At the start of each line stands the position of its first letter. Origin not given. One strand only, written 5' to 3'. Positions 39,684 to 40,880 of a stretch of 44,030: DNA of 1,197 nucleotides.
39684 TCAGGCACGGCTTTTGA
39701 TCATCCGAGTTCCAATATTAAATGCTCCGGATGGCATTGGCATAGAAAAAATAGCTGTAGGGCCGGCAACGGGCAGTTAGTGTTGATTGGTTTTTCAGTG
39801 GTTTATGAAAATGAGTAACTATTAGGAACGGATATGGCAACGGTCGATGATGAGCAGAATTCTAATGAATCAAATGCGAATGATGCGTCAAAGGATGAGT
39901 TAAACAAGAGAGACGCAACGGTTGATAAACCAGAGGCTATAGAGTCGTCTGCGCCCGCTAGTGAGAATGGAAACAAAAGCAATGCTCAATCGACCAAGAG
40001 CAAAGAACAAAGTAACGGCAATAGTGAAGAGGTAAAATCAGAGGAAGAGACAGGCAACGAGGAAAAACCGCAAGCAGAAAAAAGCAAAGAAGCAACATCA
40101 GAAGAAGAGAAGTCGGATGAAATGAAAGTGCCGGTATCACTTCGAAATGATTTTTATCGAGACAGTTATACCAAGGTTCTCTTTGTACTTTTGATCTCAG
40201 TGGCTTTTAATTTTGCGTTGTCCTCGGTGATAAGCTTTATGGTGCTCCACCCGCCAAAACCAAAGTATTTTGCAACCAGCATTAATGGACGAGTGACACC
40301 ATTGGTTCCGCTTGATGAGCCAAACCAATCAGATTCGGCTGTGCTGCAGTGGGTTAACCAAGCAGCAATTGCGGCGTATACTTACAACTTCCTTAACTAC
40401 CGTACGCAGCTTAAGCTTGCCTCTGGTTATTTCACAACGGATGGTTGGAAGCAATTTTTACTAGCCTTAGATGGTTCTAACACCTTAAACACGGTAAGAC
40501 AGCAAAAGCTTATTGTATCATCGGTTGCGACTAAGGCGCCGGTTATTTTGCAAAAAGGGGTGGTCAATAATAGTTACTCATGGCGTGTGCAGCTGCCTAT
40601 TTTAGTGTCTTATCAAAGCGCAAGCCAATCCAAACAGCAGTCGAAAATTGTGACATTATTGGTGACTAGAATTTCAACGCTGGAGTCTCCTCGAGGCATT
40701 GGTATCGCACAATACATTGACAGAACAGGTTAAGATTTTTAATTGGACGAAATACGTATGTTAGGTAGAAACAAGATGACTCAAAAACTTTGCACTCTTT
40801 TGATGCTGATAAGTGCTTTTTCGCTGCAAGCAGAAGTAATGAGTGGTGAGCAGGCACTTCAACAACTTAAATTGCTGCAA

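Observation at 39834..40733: Extra DotI/IcmL paralog with a long acidic N-terminal tail inserted between icmL and icmK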

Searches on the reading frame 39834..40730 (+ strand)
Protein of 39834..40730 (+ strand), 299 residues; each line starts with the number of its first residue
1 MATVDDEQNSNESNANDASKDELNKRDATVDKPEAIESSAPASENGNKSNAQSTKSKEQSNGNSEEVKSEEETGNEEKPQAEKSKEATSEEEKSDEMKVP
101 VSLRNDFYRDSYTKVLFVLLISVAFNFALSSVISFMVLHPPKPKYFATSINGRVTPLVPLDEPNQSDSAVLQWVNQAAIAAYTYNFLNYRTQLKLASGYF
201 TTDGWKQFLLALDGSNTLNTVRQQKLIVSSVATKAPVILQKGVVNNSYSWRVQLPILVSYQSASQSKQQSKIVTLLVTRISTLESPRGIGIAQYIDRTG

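Call 4: search_protein_families(library=pfam, proteins=[window:39834-40730:+], max_evalue=0.01)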
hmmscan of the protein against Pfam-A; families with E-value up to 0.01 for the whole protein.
window:39834-40730:+ (299 aa): 1 family
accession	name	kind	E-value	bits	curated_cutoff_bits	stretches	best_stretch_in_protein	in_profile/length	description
PF11393.14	T4BSS_DotI_IcmL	-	7.1e-58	195.5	27.7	1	119-295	1-177/180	Type-IV b secretion system, inner-membrane complex component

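Call 5: search_protein_families(library=ncbifam, proteins=[window:39834-40730:+], max_evalue=0.01)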
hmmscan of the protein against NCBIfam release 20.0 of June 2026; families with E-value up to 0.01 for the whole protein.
window:39834-40730:+ (299 aa): 3 families
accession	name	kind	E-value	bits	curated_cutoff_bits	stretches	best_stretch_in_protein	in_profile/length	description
NF038072.1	IcmL_DotI_only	equivalog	4e-77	258.1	175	1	101-295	5-199/200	type IVB secretion system apparatus protein IcmL/DotI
NF038227.1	IcmM_DotJ_IVB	equivalog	3.3e-10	40.2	100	1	105-172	13-80/94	type IVB secretion system protein IcmM/DotJ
TIGR00927.1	2A1904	subfamily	0.0043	14.8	710.1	1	5-122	915-1028/1209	K+-dependent Na+/Ca+ exchanger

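Call 6: find_homologous_proteins(query=window:39834-40730:+, max_evalue=0.00001)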
Query window:39834-40730:+ (299 aa): 1046 proteins with E <= 0.00001 among 1809 candidates; the best 120 are listed.
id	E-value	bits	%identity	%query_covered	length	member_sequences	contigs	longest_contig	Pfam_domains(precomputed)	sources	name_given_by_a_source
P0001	2.5e-186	635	100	100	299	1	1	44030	PF11393.15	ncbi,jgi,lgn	jgi:intracellular multiplication protein IcmL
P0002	4.0e-119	415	79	81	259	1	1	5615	PF11393.15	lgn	-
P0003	8.9e-114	397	79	78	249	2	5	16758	PF11393.15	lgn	-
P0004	2.3e-109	383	76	78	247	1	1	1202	PF11393.15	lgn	-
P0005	5.0e-88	313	67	69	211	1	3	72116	PF11393.15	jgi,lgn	jgi:intracellular multiplication protein IcmL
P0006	6.0e-87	309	67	64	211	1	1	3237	PF11393.15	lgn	-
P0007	8.9e-87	309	67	69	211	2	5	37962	PF11393.15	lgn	-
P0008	7.1e-86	306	66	69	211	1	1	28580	PF11393.15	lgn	-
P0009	8.4e-86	306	68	65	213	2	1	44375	PF11393.15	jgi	jgi:intracellular multiplication protein IcmL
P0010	1.7e-85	305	67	65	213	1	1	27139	PF11393.15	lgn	-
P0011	2.0e-85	304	67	65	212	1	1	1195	PF11393.15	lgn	-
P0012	2.3e-85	304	67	65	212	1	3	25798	PF11393.15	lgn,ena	-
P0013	2.4e-85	304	67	65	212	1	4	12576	PF11393.15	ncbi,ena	-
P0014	2.7e-85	304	67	65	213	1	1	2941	PF11393.15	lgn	-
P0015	2.9e-85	304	67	65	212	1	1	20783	PF11393.15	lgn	-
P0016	3.4e-85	304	66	65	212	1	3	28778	PF11393.15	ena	-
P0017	5.5e-85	303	66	67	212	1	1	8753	PF11393.15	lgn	-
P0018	5.6e-85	303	66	65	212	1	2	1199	PF11393.15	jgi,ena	jgi:intracellular multiplication protein IcmL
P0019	5.8e-85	303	68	65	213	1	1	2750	PF11393.15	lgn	-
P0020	6.8e-85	303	66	67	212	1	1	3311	PF11393.15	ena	-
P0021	7.8e-85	303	68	65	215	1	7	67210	PF11393.15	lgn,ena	-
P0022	8.1e-85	303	67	65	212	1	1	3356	PF11393.15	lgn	-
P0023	8.2e-85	302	66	67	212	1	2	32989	PF11393.15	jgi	-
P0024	8.2e-85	302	66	65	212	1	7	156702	PF11393.15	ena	-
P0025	9.0e-85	302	66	65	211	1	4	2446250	PF11393.15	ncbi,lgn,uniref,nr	ncbi:type IVB secretion system apparatus protein IcmL/DotI [Legionella londiniensis]|uniref:Protein 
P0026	1.1e-84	302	65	69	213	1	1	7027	PF11393.15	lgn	-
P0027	1.1e-84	302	66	65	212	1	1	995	PF11393.15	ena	-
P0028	1.2e-84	302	66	65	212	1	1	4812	PF11393.15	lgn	-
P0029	1.3e-84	302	66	65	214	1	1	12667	PF11393.15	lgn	-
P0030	1.3e-84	302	65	65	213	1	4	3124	PF11393.15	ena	-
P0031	1.3e-84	302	66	67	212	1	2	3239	PF11393.15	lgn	-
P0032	1.4e-84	302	67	65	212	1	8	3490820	PF11393.15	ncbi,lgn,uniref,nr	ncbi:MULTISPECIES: type IVB secretion system apparatus protein IcmL/DotI [Legionella]|uniref:Protein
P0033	1.4e-84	302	64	68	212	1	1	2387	PF11393.15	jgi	jgi:intracellular multiplication protein IcmL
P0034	1.5e-84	302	66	67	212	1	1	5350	PF11393.15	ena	-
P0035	1.5e-84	302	66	65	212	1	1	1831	PF11393.15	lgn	-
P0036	1.6e-84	302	66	65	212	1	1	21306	PF11393.15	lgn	-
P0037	1.7e-84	301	66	67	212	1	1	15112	PF11393.15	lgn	-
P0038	1.8e-84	301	66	65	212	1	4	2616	PF11393.15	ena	-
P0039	2.0e-84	301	66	65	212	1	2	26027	PF11393.15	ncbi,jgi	jgi:intracellular multiplication protein IcmL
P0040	2.1e-84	301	67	65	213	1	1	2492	PF11393.15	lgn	-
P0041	2.1e-84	301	67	65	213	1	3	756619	PF11393.15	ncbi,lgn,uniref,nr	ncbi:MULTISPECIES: type IVB secretion system apparatus protein IcmL/DotI [Legionella]|uniref:Protein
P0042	2.2e-84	301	65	65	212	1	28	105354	PF11393.15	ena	-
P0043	2.4e-84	301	66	65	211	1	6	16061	PF11393.15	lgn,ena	-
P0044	2.4e-84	301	65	65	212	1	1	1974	PF11393.15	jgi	jgi:intracellular multiplication protein IcmL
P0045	2.5e-84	301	67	65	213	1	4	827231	PF11393.15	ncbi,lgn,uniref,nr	ncbi:protein IcmL (DotI) [Legionella nautarum]|uniref:Protein IcmL (DotI) n=1 Tax=Legionella nautaru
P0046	2.8e-84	301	66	65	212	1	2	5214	PF11393.15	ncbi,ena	-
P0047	2.8e-84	301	65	65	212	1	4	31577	PF11393.15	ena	-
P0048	3.1e-84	301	66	65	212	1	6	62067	PF11393.15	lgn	-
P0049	3.1e-84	301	66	65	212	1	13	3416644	PF11393.15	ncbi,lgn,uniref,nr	ncbi:TPA: type IVB secretion system apparatus protein IcmL/DotI [Legionella feeleii]|uniref:Protein 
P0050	3.2e-84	301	66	65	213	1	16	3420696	PF11393.15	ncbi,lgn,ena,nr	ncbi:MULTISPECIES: type IVB secretion system apparatus protein IcmL/DotI [Legionella]|nr:MULTISPECIE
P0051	3.2e-84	301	67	65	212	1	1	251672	PF11393.15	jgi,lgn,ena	-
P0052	3.4e-84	300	65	65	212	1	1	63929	PF11393.15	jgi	jgi:intracellular multiplication protein IcmL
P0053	3.4e-84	300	66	67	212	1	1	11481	PF11393.15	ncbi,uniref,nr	ncbi:type IV secretion protein DotI [Legionella norrlandica]|uniref:Type IV secretion protein DotI n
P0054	3.4e-84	300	65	65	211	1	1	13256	PF11393.15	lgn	-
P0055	3.7e-84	300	65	65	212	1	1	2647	PF11393.15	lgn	-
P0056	3.7e-84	300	65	67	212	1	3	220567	PF11393.15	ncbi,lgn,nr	ncbi:TPA: type IVB secretion system apparatus protein IcmL/DotI [Legionella pneumophila]|nr:type IVB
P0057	3.9e-84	300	66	65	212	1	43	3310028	PF11393.15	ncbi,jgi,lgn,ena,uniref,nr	ncbi:type IVB secretion system apparatus protein IcmL/DotI [Legionella micdadei]|uniref:Component of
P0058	4.0e-84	300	66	65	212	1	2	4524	PF11393.15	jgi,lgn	jgi:intracellular multiplication protein IcmL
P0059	4.3e-84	300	65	65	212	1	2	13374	PF11393.15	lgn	-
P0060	4.4e-84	300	67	65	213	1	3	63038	PF11393.15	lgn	-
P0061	4.5e-84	300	66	65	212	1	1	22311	PF11393.15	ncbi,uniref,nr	ncbi:type IVB secretion system apparatus protein IcmL/DotI [Legionella tunisiensis]|uniref:type IVB 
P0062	4.5e-84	300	65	65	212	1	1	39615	PF11393.15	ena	-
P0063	4.6e-84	300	65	65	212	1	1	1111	PF11393.15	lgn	-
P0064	4.6e-84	300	66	68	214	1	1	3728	PF11393.15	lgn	-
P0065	4.8e-84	300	65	67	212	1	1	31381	PF11393.15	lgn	-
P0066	5.4e-84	300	67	69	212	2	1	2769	PF11393.15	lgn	-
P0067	5.5e-84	300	67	65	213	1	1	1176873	PF11393.15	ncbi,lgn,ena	-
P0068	5.9e-84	300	66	67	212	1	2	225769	PF11393.15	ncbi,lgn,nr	ncbi:TPA: type IV secretion protein DotI [Legionella pneumophila]|nr:type IV secretion protein DotI 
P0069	6.0e-84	300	66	65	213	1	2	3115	PF11393.15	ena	-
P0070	6.0e-84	300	67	65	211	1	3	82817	PF11393.15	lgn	-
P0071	6.1e-84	300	65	65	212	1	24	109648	PF11393.15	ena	-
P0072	6.9e-84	299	65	67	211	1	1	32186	PF11393.15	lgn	-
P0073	7.0e-84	299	67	65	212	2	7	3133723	PF11393.15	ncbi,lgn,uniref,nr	ncbi:type IVB secretion system apparatus protein IcmL/DotI [Legionella jordanis]|uniref:Protein IcmL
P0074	7.2e-84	299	63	68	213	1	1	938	PF11393.15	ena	-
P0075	7.4e-84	299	63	69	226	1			PF11393.15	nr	nr:type IVB secretion system apparatus protein IcmL/DotI [Legionella sp. km772]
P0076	7.5e-84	299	66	65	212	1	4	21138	PF11393.15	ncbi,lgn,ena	-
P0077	8.4e-84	299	65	67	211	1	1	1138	PF11393.15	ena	-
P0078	8.6e-84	299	64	68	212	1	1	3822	PF11393.15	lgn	-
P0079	9.5e-84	299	66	65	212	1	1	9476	PF11393.15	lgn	-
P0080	9.9e-84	299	65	65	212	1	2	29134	PF11393.15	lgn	-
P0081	1.0e-83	299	65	67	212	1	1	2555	PF11393.15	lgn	-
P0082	1.0e-83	299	66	65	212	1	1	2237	PF11393.15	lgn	-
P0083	1.0e-83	299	65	67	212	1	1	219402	PF11393.15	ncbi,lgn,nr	ncbi:TPA: type IV secretion protein DotI [Legionella pneumophila]|nr:type IV secretion protein DotI 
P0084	1.1e-83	299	64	67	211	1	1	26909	PF11393.15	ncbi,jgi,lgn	ncbi:MAG: type IVB secretion system apparatus protein IcmL/DotI [Legionella sp.]|jgi:intracellular m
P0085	1.1e-83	299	65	67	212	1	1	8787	PF11393.15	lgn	-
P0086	1.2e-83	299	65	67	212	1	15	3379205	PF11393.15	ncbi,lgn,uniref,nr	ncbi:TPA: type IVB secretion system apparatus protein IcmL/DotI [Legionella pneumophila]|uniref:type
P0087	1.2e-83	299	67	65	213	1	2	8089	PF11393.15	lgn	-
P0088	1.3e-83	299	66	65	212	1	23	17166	PF11393.15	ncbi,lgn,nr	ncbi:MAG: type IVB secretion system apparatus protein IcmL/DotI [Proteobacteria bacterium]|nr:type I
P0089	1.3e-83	299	66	65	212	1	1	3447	PF11393.15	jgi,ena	-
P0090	1.3e-83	299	67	65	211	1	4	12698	PF11393.15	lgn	-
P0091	1.3e-83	299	66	65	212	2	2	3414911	PF11393.15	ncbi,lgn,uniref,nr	ncbi:protein IcmL (DotI) [Legionella busanensis]|uniref:Protein IcmL (DotI) n=1 Tax=Legionella busan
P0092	1.4e-83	298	66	65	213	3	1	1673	PF11393.15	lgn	-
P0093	1.6e-83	298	66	65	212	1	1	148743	PF11393.15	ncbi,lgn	-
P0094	1.6e-83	298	64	67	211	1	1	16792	PF11393.15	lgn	-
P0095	1.6e-83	298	65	65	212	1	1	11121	PF11393.15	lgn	-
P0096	1.7e-83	298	65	65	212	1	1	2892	PF11393.15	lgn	-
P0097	1.7e-83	298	66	65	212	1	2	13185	PF11393.15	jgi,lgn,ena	-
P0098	1.8e-83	298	65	67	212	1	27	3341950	PF11393.15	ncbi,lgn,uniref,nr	ncbi:TPA: type IV secretion protein DotI [Legionella pneumophila]|uniref:type IVB secretion system a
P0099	1.8e-83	298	64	67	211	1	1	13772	PF11393.15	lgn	-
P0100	1.8e-83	298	65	65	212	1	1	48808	PF11393.15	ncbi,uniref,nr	ncbi:type IVB secretion system apparatus protein IcmL/DotI [Legionella nagasakiensis]|uniref:type IV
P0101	1.8e-83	298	66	65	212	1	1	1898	PF11393.15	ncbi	-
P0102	1.8e-83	298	65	67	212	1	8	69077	PF11393.15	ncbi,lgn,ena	-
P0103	1.9e-83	298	65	65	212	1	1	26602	PF11393.15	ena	-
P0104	1.9e-83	298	64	68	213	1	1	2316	PF11393.15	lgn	-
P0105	2.0e-83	298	64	68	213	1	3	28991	PF11393.15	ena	-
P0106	2.0e-83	298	67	65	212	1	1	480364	PF11393.15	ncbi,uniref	ncbi:type IVB secretion system apparatus protein IcmL/DotI [Legionella sp. CNM-1927-20]|uniref:type 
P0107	2.0e-83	298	66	65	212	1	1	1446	PF11393.15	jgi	jgi:intracellular multiplication protein IcmL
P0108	2.0e-83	298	66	65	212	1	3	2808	PF11393.15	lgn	-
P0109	2.2e-83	298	64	67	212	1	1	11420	PF11393.15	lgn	-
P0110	2.2e-83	298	65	67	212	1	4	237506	PF11393.15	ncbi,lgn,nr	ncbi:TPA: type IV secretion protein DotI [Legionella pneumophila]|nr:type IV secretion protein DotI 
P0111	2.2e-83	298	66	65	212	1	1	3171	PF11393.15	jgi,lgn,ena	-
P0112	2.3e-83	298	61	69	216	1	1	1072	PF11393.15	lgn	-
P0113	2.3e-83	298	65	67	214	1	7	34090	PF11393.15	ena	-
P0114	2.3e-83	298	65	67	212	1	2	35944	PF11393.15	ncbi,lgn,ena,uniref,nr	ncbi:type IVB secretion system apparatus protein IcmL/DotI [uncultured Legionella sp.]|uniref:type I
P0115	2.5e-83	298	65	65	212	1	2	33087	PF11393.15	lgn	-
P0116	2.5e-83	298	66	65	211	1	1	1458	PF11393.15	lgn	-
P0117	2.5e-83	298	65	67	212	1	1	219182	PF11393.15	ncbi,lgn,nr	ncbi:TPA: type IV secretion protein DotI [Legionella pneumophila]|nr:type IV secretion protein DotI 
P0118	2.6e-83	298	65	67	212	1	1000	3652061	PF11393.15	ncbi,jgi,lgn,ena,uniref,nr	ncbi:TPA: type IVB secretion system apparatus protein IcmL/DotI [Legionella pneumophila]|uniref:IcmL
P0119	2.6e-83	298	65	67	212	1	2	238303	PF11393.15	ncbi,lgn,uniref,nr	ncbi:type IV secretion protein DotI [Legionella pneumophila]|uniref:type IVB secretion system appara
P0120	2.7e-83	298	67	65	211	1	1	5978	PF11393.15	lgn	-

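Call 10: find_encoding_contigs(protein=P0001, flank=10000, max_places=4)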
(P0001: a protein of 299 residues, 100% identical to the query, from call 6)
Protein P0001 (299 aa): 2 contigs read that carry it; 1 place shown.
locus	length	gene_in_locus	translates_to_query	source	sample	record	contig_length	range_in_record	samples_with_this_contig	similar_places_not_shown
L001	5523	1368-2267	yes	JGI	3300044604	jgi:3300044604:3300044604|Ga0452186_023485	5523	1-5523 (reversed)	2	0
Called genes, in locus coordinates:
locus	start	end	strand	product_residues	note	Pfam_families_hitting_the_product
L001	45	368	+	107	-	PF00691:OmpA (weak)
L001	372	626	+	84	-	-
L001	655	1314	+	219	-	PF11393:T4BSS_DotI_IcmL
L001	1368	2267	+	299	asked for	PF11393:T4BSS_DotI_IcmL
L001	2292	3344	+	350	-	PF12293:T4BSS_DotH_IcmK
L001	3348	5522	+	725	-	?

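Call 11: find_encoding_contigs(protein=P0003, flank=10000, max_places=5)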
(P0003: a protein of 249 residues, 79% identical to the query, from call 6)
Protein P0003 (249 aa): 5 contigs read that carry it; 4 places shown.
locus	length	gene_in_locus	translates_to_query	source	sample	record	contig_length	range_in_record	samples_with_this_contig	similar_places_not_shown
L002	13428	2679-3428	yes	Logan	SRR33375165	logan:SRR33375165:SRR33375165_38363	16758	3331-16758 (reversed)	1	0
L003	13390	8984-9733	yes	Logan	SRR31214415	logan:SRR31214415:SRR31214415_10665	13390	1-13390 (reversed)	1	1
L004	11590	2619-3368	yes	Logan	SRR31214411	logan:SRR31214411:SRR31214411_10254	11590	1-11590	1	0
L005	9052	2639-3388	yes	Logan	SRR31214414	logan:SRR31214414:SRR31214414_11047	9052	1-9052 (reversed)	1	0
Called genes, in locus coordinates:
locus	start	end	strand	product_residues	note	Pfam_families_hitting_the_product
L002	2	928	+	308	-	?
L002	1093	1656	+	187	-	PF00691:OmpA (weak)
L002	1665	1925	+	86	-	PF11393:T4BSS_DotI_IcmL (weak)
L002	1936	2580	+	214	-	PF11393:T4BSS_DotI_IcmL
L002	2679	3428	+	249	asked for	PF11393:T4BSS_DotI_IcmL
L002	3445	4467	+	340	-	PF12293:T4BSS_DotH_IcmK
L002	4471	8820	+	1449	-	PF25296:Decapeptide, PF25296:Decapeptide, PF25296:Decapeptide, PF13599:Pentapeptide_4, PF25296:Decapeptide, PF13599:Pentapeptide_4 (weak), PF25296:Decapeptide, PF03743:TrbI, +5 more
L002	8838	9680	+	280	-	-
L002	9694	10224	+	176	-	-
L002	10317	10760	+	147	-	-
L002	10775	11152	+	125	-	-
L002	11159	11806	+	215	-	-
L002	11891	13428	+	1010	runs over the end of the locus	-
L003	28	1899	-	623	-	PF00884:Sulfatase, PF01663:Phosphodiest (weak)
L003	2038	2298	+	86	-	PF28014:IcmT_2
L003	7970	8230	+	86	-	PF11393:T4BSS_DotI_IcmL (weak)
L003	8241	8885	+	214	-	PF11393:T4BSS_DotI_IcmL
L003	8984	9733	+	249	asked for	PF11393:T4BSS_DotI_IcmL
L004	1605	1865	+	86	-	PF11393:T4BSS_DotI_IcmL (weak)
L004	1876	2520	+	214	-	PF11393:T4BSS_DotI_IcmL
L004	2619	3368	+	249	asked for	PF11393:T4BSS_DotI_IcmL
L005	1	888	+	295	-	?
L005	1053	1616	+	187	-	PF00691:OmpA (weak)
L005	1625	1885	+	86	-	PF11393:T4BSS_DotI_IcmL (weak)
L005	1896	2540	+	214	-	PF11393:T4BSS_DotI_IcmL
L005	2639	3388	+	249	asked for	PF11393:T4BSS_DotI_IcmL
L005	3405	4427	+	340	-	PF12293:T4BSS_DotH_IcmK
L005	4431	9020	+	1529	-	PF25296:Decapeptide, PF25296:Decapeptide, PF25296:Decapeptide, PF13599:Pentapeptide_4, PF25296:Decapeptide, PF13599:Pentapeptide_4 (weak), PF25296:Decapeptide, PF03743:TrbI, +5 more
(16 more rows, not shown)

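Call 12: find_encoding_contigs(protein=P0002, flank=10000, max_places=3)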
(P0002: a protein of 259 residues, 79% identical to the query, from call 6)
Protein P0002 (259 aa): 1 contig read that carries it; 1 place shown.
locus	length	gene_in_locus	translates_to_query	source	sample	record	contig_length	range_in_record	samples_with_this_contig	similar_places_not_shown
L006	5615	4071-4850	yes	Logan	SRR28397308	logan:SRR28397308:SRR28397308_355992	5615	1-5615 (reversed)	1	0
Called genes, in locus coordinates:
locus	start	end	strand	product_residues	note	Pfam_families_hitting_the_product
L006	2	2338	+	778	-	?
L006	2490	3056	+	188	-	PF00691:OmpA (weak)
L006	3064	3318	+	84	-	PF11393:T4BSS_DotI_IcmL (weak)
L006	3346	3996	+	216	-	PF11393:T4BSS_DotI_IcmL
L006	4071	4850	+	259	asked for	PF11393:T4BSS_DotI_IcmL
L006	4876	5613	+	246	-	?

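Call 17: find_related_loci(query=A1, collection=genome_contigs, flank=6000)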
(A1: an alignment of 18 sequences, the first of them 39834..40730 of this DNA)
Query A1 (299 aa) in genome_contigs; peptide patterns used: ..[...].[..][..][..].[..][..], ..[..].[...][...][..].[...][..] (x = any residue, [..] = any of these).
326 stretches matched a pattern; 290 encode a relative of the query (tblastn E <= 1e-3); the best 80 are kept; 80 distinct loci.
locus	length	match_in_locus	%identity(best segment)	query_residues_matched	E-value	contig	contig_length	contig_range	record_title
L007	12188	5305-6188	61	77-295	2e-93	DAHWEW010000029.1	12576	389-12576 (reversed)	MAG TPA_asm: Legionellaceae bacterium isolate clean916 NODE_29_length_12576_cov_3.132411, whole genome shotgun sequence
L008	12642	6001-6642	63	82-295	2e-93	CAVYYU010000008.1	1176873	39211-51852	MAG: uncultured Gammaproteobacteria bacterium isolate MFD02832.bin.1.183 genome assembly, contig: contig_7436, whole gen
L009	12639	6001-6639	62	83-295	5e-93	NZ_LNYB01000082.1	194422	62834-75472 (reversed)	Legionella feeleii strain WO-44C Lfee_ctg082, whole genome shotgun sequence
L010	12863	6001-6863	61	82-295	7e-93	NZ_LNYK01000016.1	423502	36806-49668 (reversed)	Legionella londiniensis strain ATCC 49505 Llon_ctg016, whole genome shotgun sequence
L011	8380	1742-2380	62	83-295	7e-93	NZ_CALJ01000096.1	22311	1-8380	Legionella tunisiensis strain LegM, whole genome shotgun sequence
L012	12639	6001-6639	62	83-295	1e-92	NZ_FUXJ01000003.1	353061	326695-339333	Legionella maceachernii strain ATCC 35300, whole genome shotgun sequence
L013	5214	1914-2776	61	82-295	2e-92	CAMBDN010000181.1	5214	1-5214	MAG: Legionella sp. 2055-AUS-E isolate MsH-30apr19-6 genome assembly, contig: MsH-30apr19-C38128, whole genome shotgun s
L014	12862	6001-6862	65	90-295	6e-92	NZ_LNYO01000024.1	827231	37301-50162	Legionella nautarum strain ATCC 49506 Lnau_ctg024, whole genome shotgun sequence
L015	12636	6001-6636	61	84-295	5e-92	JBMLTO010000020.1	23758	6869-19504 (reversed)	MAG: Legionella sp. isolate LE_72095 NODE_2628_length_23758_cov_11.927224, whole genome shotgun sequence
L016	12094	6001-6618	64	90-295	1e-91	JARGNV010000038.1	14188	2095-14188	MAG: Legionellaceae bacterium isolate bin_ce_oilr1.001 NODE_1919_length_14188_cov_6.551263, whole genome shotgun sequenc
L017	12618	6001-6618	65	90-295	9e-92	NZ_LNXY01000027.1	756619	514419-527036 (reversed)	Legionella drozanskii LLAP-1 strain ATCC 700990 Ldro_ctg027, whole genome shotgun sequence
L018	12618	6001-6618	64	90-295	7e-92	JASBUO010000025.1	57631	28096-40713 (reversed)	MAG: Gammaproteobacteria bacterium isolate BWSM_73 k141_45184, whole genome shotgun sequence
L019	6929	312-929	64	90-295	1e-91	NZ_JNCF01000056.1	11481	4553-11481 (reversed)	Legionella norrlandica strain LEGN contig_46, whole genome shotgun sequence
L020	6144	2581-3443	61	82-295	2e-91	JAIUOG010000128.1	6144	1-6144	MAG: Proteobacteria bacterium isolate LEG1 spades-bin.115~NODE_10612_length_6144_cov_1.09988, whole genome shotgun seque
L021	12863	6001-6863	62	87-295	3e-91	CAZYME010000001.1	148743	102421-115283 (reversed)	MAG TPA_asm: uncultured Legionella sp. isolate SRP302895_co1_57 genome assembly, contig: NODE_223_length_148743_cov_10.4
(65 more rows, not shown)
